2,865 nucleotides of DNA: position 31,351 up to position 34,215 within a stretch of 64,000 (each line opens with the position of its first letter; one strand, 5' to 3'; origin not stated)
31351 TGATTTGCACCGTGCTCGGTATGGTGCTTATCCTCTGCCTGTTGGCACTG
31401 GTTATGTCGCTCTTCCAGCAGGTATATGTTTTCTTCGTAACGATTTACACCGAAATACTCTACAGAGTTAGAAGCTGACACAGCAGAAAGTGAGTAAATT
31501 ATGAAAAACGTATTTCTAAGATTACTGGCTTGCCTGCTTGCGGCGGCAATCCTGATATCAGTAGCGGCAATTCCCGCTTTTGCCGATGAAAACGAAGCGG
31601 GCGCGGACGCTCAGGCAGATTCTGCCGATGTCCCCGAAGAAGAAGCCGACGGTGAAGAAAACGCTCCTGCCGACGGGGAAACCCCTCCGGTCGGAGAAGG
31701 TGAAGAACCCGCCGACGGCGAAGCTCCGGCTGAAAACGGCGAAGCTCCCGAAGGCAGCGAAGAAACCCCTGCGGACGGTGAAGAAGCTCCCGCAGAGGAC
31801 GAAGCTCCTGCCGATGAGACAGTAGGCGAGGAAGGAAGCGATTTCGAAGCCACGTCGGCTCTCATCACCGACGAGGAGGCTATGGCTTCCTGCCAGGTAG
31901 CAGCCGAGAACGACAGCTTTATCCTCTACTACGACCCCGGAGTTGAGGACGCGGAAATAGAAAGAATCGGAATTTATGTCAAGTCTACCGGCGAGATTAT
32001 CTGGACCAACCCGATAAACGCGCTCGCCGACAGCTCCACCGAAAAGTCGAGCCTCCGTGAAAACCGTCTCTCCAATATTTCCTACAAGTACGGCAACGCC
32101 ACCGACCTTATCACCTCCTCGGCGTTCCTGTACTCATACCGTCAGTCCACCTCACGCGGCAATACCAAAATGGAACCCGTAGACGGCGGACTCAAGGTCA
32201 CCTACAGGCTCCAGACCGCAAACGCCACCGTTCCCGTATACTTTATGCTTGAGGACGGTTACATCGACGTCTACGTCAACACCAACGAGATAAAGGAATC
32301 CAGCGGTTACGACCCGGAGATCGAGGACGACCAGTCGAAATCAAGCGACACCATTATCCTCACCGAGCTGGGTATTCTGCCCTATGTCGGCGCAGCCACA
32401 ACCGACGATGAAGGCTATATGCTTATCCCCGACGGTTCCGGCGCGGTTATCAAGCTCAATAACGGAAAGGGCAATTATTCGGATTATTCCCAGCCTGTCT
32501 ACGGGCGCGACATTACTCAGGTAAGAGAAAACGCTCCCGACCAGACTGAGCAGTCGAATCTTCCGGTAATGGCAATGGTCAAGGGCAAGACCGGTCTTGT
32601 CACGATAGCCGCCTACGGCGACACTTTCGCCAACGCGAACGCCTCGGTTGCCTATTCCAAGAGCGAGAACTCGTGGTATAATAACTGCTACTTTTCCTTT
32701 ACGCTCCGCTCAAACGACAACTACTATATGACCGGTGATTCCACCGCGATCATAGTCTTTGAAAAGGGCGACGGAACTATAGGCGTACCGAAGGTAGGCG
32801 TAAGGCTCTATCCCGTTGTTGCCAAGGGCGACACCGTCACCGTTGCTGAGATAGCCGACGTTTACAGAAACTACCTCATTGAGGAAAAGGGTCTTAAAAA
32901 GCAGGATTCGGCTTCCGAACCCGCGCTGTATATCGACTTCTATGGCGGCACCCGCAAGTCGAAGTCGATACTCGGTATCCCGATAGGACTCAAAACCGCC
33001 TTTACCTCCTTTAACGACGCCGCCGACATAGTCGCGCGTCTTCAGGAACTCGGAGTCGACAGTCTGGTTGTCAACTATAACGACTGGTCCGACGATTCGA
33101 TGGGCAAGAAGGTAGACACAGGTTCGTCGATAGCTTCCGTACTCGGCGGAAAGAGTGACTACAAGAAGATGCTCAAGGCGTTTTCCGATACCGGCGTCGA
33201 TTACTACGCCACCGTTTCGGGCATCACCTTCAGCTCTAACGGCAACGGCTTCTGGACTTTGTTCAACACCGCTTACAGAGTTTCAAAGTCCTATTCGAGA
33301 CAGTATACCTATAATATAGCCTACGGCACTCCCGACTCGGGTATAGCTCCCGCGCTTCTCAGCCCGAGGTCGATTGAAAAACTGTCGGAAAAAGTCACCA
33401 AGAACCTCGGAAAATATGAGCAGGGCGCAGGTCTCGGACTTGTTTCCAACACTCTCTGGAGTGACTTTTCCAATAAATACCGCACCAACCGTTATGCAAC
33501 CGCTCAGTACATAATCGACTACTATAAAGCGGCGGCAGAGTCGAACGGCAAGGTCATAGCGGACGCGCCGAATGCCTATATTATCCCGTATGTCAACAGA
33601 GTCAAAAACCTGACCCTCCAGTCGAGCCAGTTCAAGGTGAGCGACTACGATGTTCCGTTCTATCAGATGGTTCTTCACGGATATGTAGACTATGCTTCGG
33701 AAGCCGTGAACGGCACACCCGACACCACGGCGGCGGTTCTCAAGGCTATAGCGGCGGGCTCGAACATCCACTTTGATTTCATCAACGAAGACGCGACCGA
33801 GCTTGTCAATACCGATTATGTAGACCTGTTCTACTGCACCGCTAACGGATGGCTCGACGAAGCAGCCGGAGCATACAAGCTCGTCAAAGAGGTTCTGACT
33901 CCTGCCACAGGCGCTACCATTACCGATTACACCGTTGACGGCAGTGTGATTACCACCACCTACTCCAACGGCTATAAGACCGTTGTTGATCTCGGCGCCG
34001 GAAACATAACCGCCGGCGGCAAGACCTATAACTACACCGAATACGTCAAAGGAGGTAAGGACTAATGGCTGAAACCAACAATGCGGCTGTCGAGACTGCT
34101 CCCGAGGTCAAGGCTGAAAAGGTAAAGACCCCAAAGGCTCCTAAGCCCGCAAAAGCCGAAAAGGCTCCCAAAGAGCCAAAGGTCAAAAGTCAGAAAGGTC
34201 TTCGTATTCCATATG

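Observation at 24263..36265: Core eight-gene module: giant SBP, permease pair, NHL/TPR anchor, Yip1, DUF5696-like protein, second permease pair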

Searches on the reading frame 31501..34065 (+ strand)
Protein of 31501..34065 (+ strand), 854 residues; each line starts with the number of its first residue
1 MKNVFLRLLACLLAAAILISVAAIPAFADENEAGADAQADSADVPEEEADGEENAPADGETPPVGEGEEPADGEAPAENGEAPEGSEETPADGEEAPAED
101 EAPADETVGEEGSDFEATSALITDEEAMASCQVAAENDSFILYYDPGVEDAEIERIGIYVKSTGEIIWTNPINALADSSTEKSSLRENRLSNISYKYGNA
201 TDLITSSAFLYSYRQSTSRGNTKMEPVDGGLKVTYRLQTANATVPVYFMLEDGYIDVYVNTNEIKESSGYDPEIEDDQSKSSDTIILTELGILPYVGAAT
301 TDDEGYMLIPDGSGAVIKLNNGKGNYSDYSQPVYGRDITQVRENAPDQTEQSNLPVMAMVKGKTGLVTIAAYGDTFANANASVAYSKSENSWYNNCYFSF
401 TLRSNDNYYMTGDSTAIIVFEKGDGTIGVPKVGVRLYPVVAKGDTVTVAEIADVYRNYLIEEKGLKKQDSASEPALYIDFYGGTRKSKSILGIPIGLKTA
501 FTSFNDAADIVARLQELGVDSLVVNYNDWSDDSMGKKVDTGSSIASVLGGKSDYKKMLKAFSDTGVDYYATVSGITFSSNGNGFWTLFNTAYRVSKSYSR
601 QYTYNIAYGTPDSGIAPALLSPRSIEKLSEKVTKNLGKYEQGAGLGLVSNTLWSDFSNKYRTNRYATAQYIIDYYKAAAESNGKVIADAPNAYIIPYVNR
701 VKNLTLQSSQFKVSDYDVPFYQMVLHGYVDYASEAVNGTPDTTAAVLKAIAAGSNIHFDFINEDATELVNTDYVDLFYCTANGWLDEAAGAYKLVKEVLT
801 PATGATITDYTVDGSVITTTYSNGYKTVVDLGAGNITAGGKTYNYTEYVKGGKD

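Call 3: search_protein_families(library=pfam, proteins=[window:31501-34065:+], max_evalue=0.01)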
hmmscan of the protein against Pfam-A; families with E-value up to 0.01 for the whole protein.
window:31501-34065:+ (854 aa): 1 family
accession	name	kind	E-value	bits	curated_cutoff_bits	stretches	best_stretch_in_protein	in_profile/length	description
PF18952.6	DUF5696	-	2.6e-137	459.4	25.6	1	223-843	3-607/612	Family of unknown function (DUF5696)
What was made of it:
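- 31501..34065 (+): DUF5696 protein of 854 aa. Layout: N-terminal hydrophobic helix, acidic disordered linker of about 90 aa, beta-sandwich domain carrying the invariant PDGSG motif (D311), a (beta/alpha)8-like domain and a C-terminal beta domain. It is a predicted surface glycosidase. Pfam E 2.6e-137 (call 3).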

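Call 6: search_protein_families(library=ncbifam, proteins=[window:31501-34065:+], max_evalue=0.01)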
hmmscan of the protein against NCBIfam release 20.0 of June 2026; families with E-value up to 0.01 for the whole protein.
window:31501-34065:+ (854 aa): 0 families

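Call 9: find_related_loci(query=window:31501-34065:+, collection=genome_contigs, flank=10000)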
Query window:31501-34065:+ (854 aa) in genome_contigs; peptide patterns used: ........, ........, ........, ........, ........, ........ (x = any residue, [..] = any of these).
472 stretches matched a pattern; 15 encode a relative of the query (tblastn E <= 1e-3); 15 distinct loci.
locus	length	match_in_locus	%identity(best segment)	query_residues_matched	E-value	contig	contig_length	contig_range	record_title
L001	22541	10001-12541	84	1-854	0e+0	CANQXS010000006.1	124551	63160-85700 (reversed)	MAG: uncultured Clostridia bacterium isolate Lapin-032__bin131 genome assembly, contig: Lapin-032__NODE_227_length_12455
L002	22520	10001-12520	85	1-854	0e+0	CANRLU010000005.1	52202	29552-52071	MAG: uncultured Clostridia bacterium isolate Lapin-011__bin22 genome assembly, contig: Lapin-011__NODE_511_length_52202_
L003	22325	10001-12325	75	1-852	0e+0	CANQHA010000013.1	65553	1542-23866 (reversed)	MAG: uncultured Clostridia bacterium isolate Lapin-028__bin48 genome assembly, contig: Lapin-028__NODE_376_length_65553_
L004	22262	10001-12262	74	99-852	0e+0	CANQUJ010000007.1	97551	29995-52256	MAG: uncultured Clostridia bacterium isolate Lapin-023__bin62 genome assembly, contig: Lapin-023__NODE_275_length_97551_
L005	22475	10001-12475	68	77-852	0e+0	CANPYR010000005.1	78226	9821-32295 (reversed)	MAG: uncultured Clostridia bacterium isolate Lapin-002__bin107 genome assembly, contig: Lapin-002__NODE_380_length_78226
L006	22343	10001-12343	73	1-854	0e+0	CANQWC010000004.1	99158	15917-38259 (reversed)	MAG: uncultured Clostridia bacterium isolate Lapin-013__bin13 genome assembly, contig: Lapin-013__NODE_94_length_99158_c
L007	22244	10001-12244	72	114-852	0e+0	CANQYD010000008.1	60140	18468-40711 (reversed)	MAG: uncultured Clostridia bacterium isolate Lapin-025__bin54 genome assembly, contig: Lapin-025__NODE_309_length_60140_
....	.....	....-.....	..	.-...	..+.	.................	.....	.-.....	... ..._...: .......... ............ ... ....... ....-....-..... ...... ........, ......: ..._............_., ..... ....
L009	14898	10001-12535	56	1-852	0e+0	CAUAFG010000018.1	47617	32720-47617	MAG TPA_asm: uncultured Ruminococcus sp. isolate ERR9578272_bin.21_MetaWRAP_v1.3_MAG genome assembly, contig: ERZ1853395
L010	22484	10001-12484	57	1-852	0e+0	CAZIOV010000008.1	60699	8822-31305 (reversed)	MAG TPA_asm: uncultured Oscillospiraceae bacterium isolate SRP222994_co1_528 genome assembly, contig: NODE_748_length_60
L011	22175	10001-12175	60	122-852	0e+0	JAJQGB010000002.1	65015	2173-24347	MAG: Oscillospiraceae bacterium isolate U.10_1 NODE_27_length_65015_cov_47.560976, whole genome shotgun sequence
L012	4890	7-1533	77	346-854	0e+0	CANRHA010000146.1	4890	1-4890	MAG: uncultured Clostridia bacterium isolate Lapin-033__bin31 genome assembly, contig: Lapin-033__NODE_13954_length_4890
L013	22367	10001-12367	73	1-854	0e+0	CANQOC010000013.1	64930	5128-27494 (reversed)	MAG: uncultured Clostridia bacterium isolate Lapin-033__bin33 genome assembly, contig: Lapin-033__NODE_295_length_64930_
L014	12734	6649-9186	57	1-852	0e+0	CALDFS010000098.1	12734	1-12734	MAG TPA_asm: uncultured Ruminococcus sp. isolate SRR2857969_bin.50_CONCOCT_v1.1_MAG genome assembly, contig: ERZ505737.5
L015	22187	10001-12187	59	118-852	0e+0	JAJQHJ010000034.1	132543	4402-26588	MAG: Oscillospiraceae bacterium isolate U.5_2 NODE_8_length_132543_cov_39.612237, whole genome shotgun sequence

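Call 10: search_solved_structures(query=window:31501-34065:+, max_evalue=1)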
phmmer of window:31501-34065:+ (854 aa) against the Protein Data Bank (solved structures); distinct sequences matched with E-value up to 1: 0.

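Call 12: find_homologous_proteins(query=window:31501-34065:+, max_evalue=0.00001)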
Query window:31501-34065:+ (854 aa): 203 proteins with E <= 0.00001 among 8000 candidates; the best 120 are listed.
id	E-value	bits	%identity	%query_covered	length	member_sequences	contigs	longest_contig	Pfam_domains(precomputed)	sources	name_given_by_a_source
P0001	0.0e+0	1893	100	100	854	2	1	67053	PF18952.7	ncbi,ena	-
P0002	0.0e+0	1642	84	100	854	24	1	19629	PF18952.7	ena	-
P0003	0.0e+0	1483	82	88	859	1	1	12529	PF18952.7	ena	-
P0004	0.0e+0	1356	71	100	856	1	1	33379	PF18952.7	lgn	-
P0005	0.0e+0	1321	71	98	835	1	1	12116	PF18952.7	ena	-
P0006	0.0e+0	1319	71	100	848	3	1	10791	PF18952.7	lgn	-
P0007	0.0e+0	1319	73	100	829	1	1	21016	PF18952.7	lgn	-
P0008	0.0e+0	1318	69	100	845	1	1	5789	PF18952.7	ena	-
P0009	0.0e+0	1316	70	100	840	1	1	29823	PF18952.7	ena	-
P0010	0.0e+0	1313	69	91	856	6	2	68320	PF18952.7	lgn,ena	-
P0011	0.0e+0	1312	67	100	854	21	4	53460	PF18952.7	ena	-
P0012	0.0e+0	1305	74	89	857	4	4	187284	PF18952.7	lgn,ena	-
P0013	0.0e+0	1300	74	90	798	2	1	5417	PF18952.7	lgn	-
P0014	0.0e+0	1296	68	100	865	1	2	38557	PF18952.7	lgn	-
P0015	0.0e+0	1292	76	86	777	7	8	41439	PF18952.7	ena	-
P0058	0.0e+0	1018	56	100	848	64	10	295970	PF18952.7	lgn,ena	-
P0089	2.6e-263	894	49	100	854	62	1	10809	PF18952.7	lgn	-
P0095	2.4e-152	527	40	87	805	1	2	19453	PF18952.7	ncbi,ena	-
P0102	6.8e-138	480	39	86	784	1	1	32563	PF18952.7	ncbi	-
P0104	9.3e-137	476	39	86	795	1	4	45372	PF18952.7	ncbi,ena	-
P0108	5.7e-131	457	38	84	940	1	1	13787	PF18952.7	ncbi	-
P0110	1.5e-129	452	38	85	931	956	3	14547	PF18952.7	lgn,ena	-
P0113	5.1e-126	440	36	85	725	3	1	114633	PF18952.7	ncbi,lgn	ncbi:MAG: DUF5696 domain-containing protein [Oscillospiraceae bacterium]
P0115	8.7e-125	436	36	83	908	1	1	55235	PF18952.7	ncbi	-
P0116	7.5e-124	433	36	82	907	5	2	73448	PF18952.7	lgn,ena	-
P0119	8.9e-120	420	36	87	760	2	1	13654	PF18952.7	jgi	-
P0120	3.2e-118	415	35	86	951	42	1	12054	PF18952.7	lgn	-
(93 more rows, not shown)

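Call 14: find_encoding_contigs(protein=P0113, flank=10000, max_places=2)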
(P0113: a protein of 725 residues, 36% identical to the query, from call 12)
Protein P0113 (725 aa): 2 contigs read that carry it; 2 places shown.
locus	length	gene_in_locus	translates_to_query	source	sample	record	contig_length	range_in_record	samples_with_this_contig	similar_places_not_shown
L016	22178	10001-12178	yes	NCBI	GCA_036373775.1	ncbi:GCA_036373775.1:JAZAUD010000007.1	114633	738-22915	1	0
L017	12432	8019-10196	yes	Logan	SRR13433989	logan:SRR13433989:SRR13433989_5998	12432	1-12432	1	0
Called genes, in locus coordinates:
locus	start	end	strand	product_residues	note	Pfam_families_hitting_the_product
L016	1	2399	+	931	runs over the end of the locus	PF19527:DUF6055, PF02210:Laminin_G_2 (weak), PF00404:Dockerin_1 (faint)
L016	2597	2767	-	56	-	PF00037:Fer4, PF13237:Fer4_10, PF14697:Fer4_21, PF12838:Fer4_7, PF13187:Fer4_9, PF13484:Fer4_16 (weak), PF12797:Fer4_2 (weak), PF00037:Fer4 (weak), +6 more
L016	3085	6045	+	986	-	PF01547:SBP_bac_1, PF13416:SBP_bac_8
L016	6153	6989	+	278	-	-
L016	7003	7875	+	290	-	PF00528:BPD_transp_1 (weak)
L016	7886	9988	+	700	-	PF01436:NHL (faint), PF04893:Yip1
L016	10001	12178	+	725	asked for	PF18952:DUF5696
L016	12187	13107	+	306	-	PF00528:BPD_transp_1 (weak)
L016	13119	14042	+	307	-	PF00528:BPD_transp_1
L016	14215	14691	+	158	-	PF00255:GSHPx, PF00578:AhpC-TSA, PF08534:Redoxin (faint)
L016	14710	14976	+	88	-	PF12637:TSCPD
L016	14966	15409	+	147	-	PF22381:Staph_reg_Sar_Rot, PF12802:MarR_2, PF01047:MarR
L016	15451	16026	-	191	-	PF09851:SHOCT (weak)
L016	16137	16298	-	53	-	-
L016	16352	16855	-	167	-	-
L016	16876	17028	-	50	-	-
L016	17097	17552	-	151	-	-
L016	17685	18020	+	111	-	PF12844:HTH_19 (weak), PF01381:HTH_3, PF13560:HTH_31 (weak)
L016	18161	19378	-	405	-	PF00579:tRNA-synt_1b, PF22421:SYY_C-terminal, PF01479:S4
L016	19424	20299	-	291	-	-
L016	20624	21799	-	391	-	PF00657:Lipase_GDSL, PF13472:Lipase_GDSL_2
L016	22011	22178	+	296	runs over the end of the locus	PF19568:Spore_III_AA, PF00437:T2SSE (weak)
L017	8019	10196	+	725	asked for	PF18952:DUF5696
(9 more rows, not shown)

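Call 16: find_encoding_contigs(protein=P0115, flank=10000, max_places=1)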
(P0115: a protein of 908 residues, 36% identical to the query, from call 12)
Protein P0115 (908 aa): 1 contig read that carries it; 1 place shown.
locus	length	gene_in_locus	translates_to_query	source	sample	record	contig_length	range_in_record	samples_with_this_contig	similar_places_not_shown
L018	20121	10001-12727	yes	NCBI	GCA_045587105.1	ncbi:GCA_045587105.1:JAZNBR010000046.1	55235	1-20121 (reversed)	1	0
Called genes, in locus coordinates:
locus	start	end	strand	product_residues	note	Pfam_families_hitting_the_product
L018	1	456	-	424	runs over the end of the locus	PF00849:PseudoU_synth_2, PF02664:LuxS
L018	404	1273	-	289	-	-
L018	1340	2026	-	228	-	PF00300:His_Phos_1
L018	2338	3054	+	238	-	PF12844:HTH_19 (weak), PF13560:HTH_31, PF01381:HTH_3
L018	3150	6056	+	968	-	PF01547:SBP_bac_1, PF13416:SBP_bac_8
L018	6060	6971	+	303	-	PF00528:BPD_transp_1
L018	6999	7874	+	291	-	PF00528:BPD_transp_1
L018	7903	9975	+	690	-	PF01436:NHL (faint)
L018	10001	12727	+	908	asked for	PF18952:DUF5696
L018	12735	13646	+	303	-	-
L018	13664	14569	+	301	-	PF00528:BPD_transp_1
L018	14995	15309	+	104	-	PF00338:Ribosomal_S10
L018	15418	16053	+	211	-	PF00297:Ribosomal_L3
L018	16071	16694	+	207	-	PF00573:Ribosomal_L4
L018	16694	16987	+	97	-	PF00276:Ribosomal_L23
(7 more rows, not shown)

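Call 17: find_encoding_contigs(protein=P0102, flank=10000, max_places=1)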
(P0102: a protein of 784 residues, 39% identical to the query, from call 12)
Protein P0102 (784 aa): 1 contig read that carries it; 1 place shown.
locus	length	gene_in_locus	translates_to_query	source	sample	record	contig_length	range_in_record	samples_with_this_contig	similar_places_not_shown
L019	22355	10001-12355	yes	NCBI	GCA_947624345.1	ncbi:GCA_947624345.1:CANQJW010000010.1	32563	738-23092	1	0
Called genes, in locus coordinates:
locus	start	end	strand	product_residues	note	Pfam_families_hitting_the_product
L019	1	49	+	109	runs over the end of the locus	-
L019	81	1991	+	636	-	PF02824:TGS (weak), PF07973:tRNA_SAD, PF00587:tRNA-synt_2b, PF03129:HGTP_anticodon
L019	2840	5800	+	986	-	PF01547:SBP_bac_1, PF13416:SBP_bac_8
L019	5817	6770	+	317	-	PF00528:BPD_transp_1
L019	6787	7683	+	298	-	PF00528:BPD_transp_1 (weak)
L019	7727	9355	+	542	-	PF01436:NHL (faint), PF07719:TPR_2 (faint), PF13414:TPR_11 (weak), PF13432:TPR_16, PF00515:TPR_1 (weak)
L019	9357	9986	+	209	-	PF04893:Yip1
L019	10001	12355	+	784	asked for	PF18952:DUF5696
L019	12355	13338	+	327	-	-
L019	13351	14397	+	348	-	PF00528:BPD_transp_1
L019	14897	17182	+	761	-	PF14498:Glyco_hyd_65N_2, PF22124:Glyco_hydro_95_cat, PF21307:Glyco_hydro_95_C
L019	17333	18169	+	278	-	PF13248:Zn_ribbon_3 (weak), PF13240:Zn_Ribbon_1 (weak)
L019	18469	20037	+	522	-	PF00496:SBP_bac_5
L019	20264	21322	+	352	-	PF19300:BPD_transp_1_N, PF00528:BPD_transp_1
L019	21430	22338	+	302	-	PF12911:OppC_N, PF00528:BPD_transp_1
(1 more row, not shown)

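Call 20: search_protein_families(library=pfam, proteins=[L011:15182-16321:-, L011:16352-16864:-, L011:16924-18264:-, L011:18370-19323:-, L011:19480-20367:-, L011:20636-22054:+], max_evalue=0.001)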
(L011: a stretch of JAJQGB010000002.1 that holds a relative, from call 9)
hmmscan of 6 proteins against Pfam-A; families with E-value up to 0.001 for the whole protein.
L011:15182-16321:- (379 aa): 1 family
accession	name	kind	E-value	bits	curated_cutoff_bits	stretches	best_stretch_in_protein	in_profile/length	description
PF07804.18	HipA_C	-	1.7e-06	28.2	30.5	1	162-294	21-160/213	HipA-like C-terminal domain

L011:16352-16864:- (170 aa): 1 family
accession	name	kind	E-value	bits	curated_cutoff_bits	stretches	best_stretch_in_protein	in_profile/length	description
PF08719.17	NADAR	-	6.1e-28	98.6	35.1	1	33-165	11-163/163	NADAR domain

L011:16924-18264:- (446 aa): 2 families
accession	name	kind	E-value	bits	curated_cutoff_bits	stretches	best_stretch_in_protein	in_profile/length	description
PF13635.12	DUF4143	-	2.3e-31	109.2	28.1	1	224-389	2-159/160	Domain of unknown function (DUF4143)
PF13173.12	AAA_14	-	6.3e-13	49.3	27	1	46-159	4-127/129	AAA domain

L011:18370-19323:- (317 aa): 1 family
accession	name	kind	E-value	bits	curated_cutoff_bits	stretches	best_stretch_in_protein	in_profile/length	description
PF06161.16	DUF975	-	2.1e-08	34.8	34.8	1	118-184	155-220/243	Protein of unknown function (DUF975)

L011:19480-20367:- (295 aa): 3 families
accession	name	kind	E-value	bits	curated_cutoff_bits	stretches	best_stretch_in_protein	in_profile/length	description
PF02661.23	Fic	-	2.3e-21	76.9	24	1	147-241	1-92/93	Fic/DOC family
PF12728.13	HTH_17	-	1.2e-08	35.5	27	1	2-43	1-41/51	Helix-turn-helix domain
PF20038.5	HTH_59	-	9.3e-05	22.8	27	1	3-33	8-39/66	Helix-turn-helix domain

L011:20636-22054:+ (472 aa): 3 families
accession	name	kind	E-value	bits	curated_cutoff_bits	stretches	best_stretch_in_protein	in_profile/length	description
PF22599.2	SecDF_P1_head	-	7.5e-21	74.6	27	1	148-251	15-113/114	SecDF, P1 head subdomain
PF02355.23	SecD_SecF_C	-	2.5e-09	37.3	20.5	1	254-395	13-154/189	Protein export membrane protein SecD/SecF, C-terminal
PF03176.21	MMPL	-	2.7e-05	23.7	20.5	1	265-392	136-265/333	MMPL family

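Call 24: find_encoding_contigs(protein=P0119, flank=10000, max_places=1)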
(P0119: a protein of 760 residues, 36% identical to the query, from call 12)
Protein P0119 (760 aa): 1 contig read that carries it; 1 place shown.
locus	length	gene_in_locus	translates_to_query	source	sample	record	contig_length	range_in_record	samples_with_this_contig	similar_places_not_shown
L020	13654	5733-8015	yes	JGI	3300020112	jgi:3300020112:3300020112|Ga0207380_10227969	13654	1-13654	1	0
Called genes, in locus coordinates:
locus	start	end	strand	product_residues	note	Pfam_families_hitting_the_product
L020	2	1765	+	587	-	?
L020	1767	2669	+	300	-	PF00528:BPD_transp_1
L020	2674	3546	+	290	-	PF00528:BPD_transp_1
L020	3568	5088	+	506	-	PF01436:NHL (faint), PF25021:TEN_NHL (faint), PF08450:SGL (faint)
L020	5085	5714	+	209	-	PF04893:Yip1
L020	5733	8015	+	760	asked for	PF18952:DUF5696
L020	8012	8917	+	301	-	PF00528:BPD_transp_1 (weak)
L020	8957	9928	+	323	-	PF00528:BPD_transp_1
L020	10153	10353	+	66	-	-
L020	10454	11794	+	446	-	PF01276:OKR_DC_1, PF00266:Aminotran_5 (weak)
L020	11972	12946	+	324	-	PF13177:DNA_pol3_delta2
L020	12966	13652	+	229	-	?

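Call 25: predict_structure(alignment_id=A1)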
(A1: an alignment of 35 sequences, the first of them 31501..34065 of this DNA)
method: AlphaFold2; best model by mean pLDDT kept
length: 854 residues; sequences in the alignment: 35
mean_pLDDT: 77.9   pTM: 0.80
mean pLDDT of the five models: 77.9, 76.0, 75.5, 75.4, 73.1
residues with pLDDT >= 90: 405; 70-90: 221; 50-70: 94; < 50: 134
segments of 3 or more residues with pLDDT < 50: 18-115, 488-495, 537-540, 581-587, 764-770, 772-776, 852-854
pLDDT, mean of each block of 10 residues (from residue 1): 70 60 31 27 28 33 34 30 28 28 29 54 91 96 78 85 93 92 91 94 88 91 94 95 97 96 91 62 88 96 95 92 89 84 67 91 96 94 88 96 79 70 79 97 91 96 89 87 59 51 89 95 86 51 70 92 93 65 48 68 72 73 83 84 85 76 88 93 90 90 86 90 93 85 90 93 52 53 87 95 92 94 96 92 87 40
secondary structure, 60 per line:
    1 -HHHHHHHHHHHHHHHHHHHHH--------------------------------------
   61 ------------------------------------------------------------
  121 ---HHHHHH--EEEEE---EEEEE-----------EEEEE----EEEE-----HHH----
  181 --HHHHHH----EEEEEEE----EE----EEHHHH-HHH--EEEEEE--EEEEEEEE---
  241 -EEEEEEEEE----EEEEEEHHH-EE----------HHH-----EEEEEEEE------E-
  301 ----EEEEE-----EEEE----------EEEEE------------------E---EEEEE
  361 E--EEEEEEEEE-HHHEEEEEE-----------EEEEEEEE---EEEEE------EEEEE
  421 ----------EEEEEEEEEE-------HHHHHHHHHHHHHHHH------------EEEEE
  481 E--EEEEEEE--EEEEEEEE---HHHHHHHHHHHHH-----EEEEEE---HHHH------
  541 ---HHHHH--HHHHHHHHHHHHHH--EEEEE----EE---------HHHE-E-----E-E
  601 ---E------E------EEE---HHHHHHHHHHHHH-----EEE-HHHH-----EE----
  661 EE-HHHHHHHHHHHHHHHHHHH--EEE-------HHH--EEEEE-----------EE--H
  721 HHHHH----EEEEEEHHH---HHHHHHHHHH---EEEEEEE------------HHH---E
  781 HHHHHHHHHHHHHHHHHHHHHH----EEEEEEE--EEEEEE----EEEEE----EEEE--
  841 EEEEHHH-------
elements in order (helices of 4 or more, strands of 3 or more residues): H2-22 H124-129 E132-136 E140-144 E156-160 E165-168 H183-188 E193-199 H212-215 E222-227 E230-237 E242-250 E255-260 E285-292 E305-309 E315-318 E329-333 E356-361 E364-372 E377-382 E394-401 E405-409 E416-420 E431-440 H448-463 E476-481 E484-490 E493-500 H504-516 E522-527 H531-534 H544-548 H551-564 E567-571 E618-620 H624-636 E642-644 H646-649 H664-682 E685-687 E700-704 H720-725 E730-735 H742-751 E755-761 H781-802 E807-813 E816-821 E826-830 E835-838 E841-844
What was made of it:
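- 31501..34065 (+): AlphaFold model with pLDDT 78 and pTM 0.80 (call 25).
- On Glycoside hydrolases GH129 / GH101 (and the related GH36/GH31 folds): The model has pLDDT 78 and pTM 0.80 (call 25).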
